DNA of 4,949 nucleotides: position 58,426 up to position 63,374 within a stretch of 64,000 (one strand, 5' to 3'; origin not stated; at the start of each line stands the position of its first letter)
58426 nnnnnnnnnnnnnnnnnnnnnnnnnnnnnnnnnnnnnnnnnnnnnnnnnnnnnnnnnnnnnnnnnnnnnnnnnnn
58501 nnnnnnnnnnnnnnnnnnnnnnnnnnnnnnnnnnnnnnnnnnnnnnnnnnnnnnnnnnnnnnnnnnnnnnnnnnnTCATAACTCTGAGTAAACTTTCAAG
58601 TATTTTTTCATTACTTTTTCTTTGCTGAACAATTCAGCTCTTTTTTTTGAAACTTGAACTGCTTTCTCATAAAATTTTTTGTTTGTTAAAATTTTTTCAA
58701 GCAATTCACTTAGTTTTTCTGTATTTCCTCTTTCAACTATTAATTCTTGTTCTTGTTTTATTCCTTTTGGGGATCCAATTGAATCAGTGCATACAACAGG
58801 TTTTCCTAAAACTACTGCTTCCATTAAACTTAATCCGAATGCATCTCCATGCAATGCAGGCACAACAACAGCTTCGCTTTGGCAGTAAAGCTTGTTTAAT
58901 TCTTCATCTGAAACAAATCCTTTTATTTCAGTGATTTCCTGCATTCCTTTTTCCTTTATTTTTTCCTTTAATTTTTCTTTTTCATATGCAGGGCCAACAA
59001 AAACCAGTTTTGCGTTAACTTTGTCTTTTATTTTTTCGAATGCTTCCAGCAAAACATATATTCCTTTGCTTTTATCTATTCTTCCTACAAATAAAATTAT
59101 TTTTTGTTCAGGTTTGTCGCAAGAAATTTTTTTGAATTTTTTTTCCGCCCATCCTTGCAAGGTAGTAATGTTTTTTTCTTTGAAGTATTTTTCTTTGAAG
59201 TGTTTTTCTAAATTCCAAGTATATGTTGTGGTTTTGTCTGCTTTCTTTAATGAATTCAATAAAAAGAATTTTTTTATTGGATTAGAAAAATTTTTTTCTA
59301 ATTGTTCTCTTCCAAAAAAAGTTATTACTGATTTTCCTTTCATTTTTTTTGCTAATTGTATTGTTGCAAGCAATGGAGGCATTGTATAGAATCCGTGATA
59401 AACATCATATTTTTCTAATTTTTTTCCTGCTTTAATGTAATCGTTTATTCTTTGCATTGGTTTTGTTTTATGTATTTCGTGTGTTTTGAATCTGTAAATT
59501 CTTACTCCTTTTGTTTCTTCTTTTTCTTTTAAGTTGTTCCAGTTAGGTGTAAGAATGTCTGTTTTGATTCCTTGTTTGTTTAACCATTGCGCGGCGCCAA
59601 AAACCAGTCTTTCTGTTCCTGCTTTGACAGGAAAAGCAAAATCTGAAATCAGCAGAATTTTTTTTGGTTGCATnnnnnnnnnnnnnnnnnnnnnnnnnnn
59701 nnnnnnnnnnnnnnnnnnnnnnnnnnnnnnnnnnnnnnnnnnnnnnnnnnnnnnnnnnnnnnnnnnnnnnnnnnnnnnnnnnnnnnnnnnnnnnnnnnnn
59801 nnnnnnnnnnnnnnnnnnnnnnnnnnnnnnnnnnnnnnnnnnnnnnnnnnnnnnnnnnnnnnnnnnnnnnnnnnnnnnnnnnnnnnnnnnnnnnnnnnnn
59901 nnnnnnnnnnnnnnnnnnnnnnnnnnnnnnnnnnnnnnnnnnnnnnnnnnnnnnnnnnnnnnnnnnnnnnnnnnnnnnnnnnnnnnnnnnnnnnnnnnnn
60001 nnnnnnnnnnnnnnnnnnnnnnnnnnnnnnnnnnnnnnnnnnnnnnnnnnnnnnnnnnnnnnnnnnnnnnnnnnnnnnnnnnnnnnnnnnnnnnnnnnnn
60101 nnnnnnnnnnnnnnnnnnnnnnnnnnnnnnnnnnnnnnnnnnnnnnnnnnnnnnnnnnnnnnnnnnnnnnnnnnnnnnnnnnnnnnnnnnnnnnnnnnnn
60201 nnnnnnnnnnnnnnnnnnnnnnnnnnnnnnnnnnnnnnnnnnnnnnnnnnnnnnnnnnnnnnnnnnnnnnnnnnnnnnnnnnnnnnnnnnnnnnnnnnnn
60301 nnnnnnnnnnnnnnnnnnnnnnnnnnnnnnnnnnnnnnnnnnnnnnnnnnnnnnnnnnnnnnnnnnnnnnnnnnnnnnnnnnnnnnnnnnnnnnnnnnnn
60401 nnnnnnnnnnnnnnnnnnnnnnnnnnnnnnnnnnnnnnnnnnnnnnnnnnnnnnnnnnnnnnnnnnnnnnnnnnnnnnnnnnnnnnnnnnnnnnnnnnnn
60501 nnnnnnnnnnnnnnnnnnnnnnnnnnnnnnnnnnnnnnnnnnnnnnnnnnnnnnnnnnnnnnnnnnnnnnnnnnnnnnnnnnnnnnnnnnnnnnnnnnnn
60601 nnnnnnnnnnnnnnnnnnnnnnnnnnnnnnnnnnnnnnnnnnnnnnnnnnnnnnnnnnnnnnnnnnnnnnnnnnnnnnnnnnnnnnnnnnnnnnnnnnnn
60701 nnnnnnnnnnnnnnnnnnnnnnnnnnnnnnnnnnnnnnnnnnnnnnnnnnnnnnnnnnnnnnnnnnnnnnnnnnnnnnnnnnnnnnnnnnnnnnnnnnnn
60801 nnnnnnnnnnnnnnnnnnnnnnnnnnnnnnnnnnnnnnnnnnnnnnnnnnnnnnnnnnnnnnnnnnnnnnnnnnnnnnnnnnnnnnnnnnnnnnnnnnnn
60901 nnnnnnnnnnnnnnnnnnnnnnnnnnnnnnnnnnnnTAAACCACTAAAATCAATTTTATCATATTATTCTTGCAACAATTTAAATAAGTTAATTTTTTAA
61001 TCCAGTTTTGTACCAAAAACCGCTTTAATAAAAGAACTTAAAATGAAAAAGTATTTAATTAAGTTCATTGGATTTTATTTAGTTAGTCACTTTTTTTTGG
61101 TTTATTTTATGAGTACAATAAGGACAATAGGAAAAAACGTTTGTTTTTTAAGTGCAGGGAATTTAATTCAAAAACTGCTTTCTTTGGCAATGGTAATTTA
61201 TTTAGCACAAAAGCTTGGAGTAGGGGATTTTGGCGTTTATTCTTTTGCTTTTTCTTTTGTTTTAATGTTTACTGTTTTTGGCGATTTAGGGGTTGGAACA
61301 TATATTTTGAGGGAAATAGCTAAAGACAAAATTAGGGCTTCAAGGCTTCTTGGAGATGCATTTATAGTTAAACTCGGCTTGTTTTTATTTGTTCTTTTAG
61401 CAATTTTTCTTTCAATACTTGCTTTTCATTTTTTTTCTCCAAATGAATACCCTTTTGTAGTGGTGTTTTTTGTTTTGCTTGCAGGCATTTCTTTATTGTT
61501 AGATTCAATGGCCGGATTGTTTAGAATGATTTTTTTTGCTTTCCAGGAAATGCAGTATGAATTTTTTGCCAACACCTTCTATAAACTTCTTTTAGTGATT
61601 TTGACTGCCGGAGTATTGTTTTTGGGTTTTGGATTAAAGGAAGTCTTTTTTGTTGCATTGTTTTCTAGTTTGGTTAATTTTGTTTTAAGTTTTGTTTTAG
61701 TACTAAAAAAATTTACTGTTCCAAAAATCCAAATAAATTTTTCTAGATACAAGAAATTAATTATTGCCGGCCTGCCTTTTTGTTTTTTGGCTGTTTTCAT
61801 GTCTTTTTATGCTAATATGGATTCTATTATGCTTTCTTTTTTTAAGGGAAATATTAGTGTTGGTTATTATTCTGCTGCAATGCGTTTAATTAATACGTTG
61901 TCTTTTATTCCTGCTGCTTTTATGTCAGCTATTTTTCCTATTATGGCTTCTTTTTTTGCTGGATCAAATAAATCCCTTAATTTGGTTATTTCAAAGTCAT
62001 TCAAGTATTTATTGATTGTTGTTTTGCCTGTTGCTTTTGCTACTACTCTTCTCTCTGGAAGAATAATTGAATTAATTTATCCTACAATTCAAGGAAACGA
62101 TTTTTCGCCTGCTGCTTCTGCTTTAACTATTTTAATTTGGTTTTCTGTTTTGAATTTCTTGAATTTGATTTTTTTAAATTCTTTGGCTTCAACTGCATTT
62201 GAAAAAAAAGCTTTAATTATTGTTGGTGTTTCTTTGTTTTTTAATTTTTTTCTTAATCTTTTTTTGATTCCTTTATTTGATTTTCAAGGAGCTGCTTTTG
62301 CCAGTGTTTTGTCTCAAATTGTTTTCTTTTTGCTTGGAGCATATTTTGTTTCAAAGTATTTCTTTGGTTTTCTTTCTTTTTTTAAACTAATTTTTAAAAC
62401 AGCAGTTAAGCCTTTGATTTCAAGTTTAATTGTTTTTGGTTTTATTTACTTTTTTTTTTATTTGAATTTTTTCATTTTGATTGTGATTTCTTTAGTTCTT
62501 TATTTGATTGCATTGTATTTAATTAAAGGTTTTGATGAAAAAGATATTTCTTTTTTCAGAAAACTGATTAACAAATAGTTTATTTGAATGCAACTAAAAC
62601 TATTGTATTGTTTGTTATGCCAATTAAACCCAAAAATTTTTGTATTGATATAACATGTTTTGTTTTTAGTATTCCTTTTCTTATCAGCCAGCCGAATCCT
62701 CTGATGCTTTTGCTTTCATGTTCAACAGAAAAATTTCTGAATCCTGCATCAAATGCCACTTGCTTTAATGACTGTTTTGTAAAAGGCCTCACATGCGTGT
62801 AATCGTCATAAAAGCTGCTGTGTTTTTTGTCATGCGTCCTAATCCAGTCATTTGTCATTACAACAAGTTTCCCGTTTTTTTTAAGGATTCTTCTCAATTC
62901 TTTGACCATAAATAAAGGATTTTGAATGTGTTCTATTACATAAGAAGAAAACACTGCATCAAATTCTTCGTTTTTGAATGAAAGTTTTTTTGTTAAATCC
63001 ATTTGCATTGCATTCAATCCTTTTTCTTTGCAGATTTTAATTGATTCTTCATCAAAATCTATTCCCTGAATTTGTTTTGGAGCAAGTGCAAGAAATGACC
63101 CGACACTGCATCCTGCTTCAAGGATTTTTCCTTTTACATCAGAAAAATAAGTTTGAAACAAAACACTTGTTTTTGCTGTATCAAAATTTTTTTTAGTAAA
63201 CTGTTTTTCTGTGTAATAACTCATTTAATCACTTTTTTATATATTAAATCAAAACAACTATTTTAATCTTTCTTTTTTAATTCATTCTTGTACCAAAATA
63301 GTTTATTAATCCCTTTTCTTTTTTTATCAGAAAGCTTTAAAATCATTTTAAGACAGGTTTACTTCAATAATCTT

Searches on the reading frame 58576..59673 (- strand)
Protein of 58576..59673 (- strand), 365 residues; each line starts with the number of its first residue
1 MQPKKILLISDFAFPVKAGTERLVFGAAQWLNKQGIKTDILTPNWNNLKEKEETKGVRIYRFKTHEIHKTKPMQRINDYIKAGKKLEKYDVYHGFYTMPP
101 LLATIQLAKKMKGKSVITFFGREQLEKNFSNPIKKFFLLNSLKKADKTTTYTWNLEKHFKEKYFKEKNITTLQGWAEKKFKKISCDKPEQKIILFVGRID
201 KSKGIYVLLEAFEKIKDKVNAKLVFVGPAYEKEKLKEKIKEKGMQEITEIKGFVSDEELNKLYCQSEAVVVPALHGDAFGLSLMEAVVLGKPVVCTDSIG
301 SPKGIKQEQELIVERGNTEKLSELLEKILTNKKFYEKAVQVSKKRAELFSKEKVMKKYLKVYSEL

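Call 66: search_protein_families(library=pfam, proteins=[window:58576-59673:-], max_evalue=0.01)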
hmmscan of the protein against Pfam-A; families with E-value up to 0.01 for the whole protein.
window:58576-59673:- (365 aa): 8 families
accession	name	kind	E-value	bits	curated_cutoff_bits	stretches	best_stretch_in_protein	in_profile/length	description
PF00534.26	Glycos_transf_1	-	4.3e-33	114.7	26.4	1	181-344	6-171/172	Glycosyl transferases group 1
PF13692.12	Glyco_trans_1_4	-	4.1e-27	95.6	27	1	191-331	2-142/142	Glycosyl transferases group 1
PF13439.12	Glyco_transf_4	-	1.2e-10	42.1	28.5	1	19-170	3-160/170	Glycosyltransferase Family 4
PF20706.3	GT4-conflict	-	9.6e-10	38.4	26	1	167-314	172-335/385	Family 4 Glycosyltransferase in conflict systems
PF13477.12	Glyco_trans_4_2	-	1.2e-07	32.4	23.4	1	24-148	13-135/139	Glycosyl transferase 4-like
PF13579.12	Glyco_trans_4_4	-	0.00094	20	29.7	1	19-121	2-103/158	Glycosyl transferase 4-like domain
PF13524.12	Glyco_trans_1_2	-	0.0013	19.2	25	1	211-338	5-121/144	Glycosyl transferase-like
PF00982.27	Glyco_transf_20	-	0.0071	15.5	32.5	0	177-272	261-354/473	Glycosyltransferase family 20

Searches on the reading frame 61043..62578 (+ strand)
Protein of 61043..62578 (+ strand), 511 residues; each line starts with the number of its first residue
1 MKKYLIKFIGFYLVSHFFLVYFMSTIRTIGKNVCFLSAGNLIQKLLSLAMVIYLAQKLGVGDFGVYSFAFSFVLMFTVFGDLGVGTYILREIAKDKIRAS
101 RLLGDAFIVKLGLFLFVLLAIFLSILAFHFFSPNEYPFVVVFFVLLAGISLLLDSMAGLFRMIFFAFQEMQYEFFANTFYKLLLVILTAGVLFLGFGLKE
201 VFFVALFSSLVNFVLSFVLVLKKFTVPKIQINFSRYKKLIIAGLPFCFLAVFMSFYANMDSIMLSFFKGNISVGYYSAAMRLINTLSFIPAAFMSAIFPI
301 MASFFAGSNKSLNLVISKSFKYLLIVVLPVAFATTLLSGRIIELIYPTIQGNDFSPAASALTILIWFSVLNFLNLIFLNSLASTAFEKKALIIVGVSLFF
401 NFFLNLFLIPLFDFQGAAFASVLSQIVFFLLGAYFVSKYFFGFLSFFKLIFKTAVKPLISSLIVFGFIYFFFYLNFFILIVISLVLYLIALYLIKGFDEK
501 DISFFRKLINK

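Call 66: search_protein_families(library=pfam, proteins=[window:61043-62578:+], max_evalue=0.01)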
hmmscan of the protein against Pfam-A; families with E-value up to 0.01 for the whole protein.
window:61043-62578:+ (511 aa): 2 families
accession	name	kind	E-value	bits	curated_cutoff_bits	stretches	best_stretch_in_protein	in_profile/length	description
PF01943.22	Polysacc_synt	-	7.3e-37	127.7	28.2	1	30-304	2-273/274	Polysaccharide biosynthesis protein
PF13440.11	Polysacc_synt_3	-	2e-14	54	23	1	57-346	5-284/293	Polysaccharide biosynthesis protein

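Call 108: find_encoding_contigs(protein=window:61043-62578:+, flank=10000, max_places=2)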
Protein window:61043-62578:+ (511 aa): no gene with exactly this product is on record in the collection.

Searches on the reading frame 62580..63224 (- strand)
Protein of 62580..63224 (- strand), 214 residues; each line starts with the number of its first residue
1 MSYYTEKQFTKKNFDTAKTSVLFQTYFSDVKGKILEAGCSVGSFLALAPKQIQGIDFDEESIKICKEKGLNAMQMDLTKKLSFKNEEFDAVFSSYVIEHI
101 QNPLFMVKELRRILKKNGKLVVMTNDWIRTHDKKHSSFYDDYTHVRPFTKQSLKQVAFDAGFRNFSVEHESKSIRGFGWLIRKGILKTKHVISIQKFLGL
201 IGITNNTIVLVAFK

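Call 66: search_protein_families(library=pfam, proteins=[window:62580-63224:-], max_evalue=0.01)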
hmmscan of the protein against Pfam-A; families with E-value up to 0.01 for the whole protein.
window:62580-63224:- (214 aa): 10 families
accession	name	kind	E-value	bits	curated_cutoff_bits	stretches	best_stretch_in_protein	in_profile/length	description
PF08241.18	Methyltransf_11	-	1.7e-17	64.3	21.2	1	35-122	1-95/95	Methyltransferase domain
PF13489.12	Methyltransf_23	-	2.1e-17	63.8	27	1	28-166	20-163/164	Methyltransferase domain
PF13649.12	Methyltransf_25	-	4.3e-12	47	27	1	34-118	1-97/97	Methyltransferase domain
PF08242.18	Methyltransf_12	-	1.5e-11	45.3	30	1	35-120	1-98/98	Methyltransferase domain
PF13847.12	Methyltransf_31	-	4.2e-11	43.2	27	1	31-126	4-113/145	Methyltransferase domain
PF07021.18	MetW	-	7.4e-10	39.2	21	1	32-116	15-104/193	Methionine biosynthesis protein MetW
PF03141.22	Methyltransf_29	-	1.5e-05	24.2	23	1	33-135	120-230/506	Putative S-adenosyl-L-methionine-dependent methyltransferase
PF01209.24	Ubie_methyltran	-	2.3e-05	24.3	20.1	1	51-148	74-176/233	ubiE/COQ5 methyltransferase family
PF08003.17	Methyltransf_9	-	0.00016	21.2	23.8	1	28-125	112-220/315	Protein of unknown function (DUF1698)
PF05175.20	MTS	-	0.0032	17.6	23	0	9-133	11-149/170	Methyltransferase small domain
